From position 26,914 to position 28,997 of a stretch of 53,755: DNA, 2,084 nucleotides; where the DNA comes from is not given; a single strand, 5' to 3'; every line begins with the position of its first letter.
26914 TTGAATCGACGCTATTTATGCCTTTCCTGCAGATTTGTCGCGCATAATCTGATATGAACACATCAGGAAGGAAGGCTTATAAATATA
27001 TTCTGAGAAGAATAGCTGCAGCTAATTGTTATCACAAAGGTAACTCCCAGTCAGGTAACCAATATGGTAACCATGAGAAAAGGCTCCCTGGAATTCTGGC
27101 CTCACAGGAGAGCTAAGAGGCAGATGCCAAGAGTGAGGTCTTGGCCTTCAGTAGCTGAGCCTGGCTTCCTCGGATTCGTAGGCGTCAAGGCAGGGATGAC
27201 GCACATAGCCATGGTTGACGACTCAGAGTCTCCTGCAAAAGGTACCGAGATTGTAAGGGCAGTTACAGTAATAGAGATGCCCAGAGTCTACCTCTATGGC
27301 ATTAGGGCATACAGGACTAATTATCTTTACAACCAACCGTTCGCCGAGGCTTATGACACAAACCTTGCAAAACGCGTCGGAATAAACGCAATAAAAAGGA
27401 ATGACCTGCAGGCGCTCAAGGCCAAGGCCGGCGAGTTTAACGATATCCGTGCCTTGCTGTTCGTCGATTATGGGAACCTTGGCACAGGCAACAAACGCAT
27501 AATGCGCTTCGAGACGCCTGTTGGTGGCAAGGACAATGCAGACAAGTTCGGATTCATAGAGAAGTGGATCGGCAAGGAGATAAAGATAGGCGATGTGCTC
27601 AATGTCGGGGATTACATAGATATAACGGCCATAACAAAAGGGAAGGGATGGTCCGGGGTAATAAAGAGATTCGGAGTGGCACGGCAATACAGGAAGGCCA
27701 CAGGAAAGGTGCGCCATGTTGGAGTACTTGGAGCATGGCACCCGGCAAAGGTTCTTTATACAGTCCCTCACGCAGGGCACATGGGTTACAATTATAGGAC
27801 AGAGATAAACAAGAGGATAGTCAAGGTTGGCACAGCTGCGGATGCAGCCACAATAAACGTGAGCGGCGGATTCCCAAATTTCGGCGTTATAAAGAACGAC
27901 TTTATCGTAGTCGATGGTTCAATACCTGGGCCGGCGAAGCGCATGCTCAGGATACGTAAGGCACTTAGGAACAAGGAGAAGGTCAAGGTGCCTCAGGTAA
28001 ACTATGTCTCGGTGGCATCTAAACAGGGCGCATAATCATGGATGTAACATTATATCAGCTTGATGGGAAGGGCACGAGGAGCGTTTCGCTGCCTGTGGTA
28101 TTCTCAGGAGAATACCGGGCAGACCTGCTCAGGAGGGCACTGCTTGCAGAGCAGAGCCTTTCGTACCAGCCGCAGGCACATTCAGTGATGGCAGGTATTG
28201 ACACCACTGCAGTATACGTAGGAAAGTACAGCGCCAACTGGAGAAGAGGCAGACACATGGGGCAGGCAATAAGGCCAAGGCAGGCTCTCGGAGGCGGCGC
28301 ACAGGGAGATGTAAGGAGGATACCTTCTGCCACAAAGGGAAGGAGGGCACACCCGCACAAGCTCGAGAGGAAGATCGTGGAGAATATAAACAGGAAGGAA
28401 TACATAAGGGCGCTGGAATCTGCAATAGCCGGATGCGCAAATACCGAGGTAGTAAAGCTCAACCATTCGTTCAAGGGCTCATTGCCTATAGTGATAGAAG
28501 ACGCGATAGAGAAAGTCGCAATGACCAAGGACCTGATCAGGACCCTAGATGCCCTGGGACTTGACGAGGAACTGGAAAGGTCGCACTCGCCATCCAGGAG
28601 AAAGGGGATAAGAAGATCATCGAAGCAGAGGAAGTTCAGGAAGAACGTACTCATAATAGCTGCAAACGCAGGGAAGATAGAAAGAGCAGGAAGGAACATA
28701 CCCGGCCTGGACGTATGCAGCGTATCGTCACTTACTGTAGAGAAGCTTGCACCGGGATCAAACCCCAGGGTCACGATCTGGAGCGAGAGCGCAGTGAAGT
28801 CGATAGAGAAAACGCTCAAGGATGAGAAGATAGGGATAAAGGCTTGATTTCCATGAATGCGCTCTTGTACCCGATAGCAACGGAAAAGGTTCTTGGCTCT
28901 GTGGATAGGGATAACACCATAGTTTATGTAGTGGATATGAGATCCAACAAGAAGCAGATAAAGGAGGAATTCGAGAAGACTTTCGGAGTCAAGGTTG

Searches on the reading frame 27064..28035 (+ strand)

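Call 10: search_protein_families(library=pfam, proteins=[window:27064-28035:+], max_evalue=0.1)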
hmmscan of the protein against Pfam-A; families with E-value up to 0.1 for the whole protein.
window:27064-28035:+ (323 aa): 1 family
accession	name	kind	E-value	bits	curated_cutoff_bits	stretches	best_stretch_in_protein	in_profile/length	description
PF00297.29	Ribosomal_L3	-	2.4e-63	214.8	22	2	109-322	145-369/369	Ribosomal protein L3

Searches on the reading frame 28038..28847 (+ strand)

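Call 10: search_protein_families(library=pfam, proteins=[window:28038-28847:+], max_evalue=0.1)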
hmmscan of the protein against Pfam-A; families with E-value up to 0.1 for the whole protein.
window:28038-28847:+ (269 aa): 1 family
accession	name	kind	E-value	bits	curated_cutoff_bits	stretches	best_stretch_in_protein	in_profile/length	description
PF00573.27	Ribosomal_L4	-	2.6e-27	96.1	25.8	1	17-258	2-189/190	Ribosomal protein L4/L1 family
